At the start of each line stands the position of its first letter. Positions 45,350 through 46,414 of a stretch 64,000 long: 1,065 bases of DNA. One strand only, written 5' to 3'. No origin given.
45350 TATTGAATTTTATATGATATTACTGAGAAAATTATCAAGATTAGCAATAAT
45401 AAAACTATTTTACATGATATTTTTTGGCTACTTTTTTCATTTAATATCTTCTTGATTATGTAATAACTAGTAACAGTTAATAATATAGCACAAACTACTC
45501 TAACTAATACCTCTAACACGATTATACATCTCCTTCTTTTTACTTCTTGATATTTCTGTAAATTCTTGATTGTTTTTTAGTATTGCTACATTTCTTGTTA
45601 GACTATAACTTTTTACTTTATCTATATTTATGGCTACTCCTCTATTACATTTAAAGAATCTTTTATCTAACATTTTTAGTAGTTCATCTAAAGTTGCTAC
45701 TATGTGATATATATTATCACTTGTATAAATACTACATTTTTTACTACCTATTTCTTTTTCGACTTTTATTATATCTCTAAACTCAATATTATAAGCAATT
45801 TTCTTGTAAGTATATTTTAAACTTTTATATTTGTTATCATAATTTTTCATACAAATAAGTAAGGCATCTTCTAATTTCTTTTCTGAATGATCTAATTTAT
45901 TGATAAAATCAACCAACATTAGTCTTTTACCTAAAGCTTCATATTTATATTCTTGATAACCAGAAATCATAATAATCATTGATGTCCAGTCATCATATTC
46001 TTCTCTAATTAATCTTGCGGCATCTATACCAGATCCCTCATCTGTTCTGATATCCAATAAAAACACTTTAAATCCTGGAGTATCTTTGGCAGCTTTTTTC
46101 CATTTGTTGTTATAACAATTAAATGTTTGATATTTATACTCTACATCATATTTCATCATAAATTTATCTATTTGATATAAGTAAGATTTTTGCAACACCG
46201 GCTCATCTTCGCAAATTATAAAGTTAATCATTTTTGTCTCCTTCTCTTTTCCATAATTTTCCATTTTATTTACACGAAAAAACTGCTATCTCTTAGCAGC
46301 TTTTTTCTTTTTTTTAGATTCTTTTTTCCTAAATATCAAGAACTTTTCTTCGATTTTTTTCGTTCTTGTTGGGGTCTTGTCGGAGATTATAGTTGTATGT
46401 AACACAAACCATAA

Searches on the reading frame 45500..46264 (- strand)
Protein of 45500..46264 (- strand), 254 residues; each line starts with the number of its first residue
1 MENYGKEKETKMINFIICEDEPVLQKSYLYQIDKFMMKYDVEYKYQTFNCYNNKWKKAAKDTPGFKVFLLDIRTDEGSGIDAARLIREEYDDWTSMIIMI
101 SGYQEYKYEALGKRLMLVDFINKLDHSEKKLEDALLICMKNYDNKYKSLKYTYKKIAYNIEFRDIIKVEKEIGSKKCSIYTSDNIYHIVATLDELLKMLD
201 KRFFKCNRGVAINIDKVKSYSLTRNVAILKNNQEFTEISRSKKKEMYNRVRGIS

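Call 97: search_protein_families(library=pfam, proteins=[window:45500-46264:-], max_evalue=0.001)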
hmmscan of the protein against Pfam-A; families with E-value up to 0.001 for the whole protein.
window:45500-46264:- (254 aa): 2 families
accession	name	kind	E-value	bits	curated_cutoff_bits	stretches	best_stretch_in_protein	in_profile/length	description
PF04397.21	LytTR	-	1e-12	48.5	22.6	1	158-248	4-95/98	LytTr DNA-binding domain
PF00072.30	Response_reg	-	1.6e-05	25.5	30.2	1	16-124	2-100/111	Response regulator receiver domain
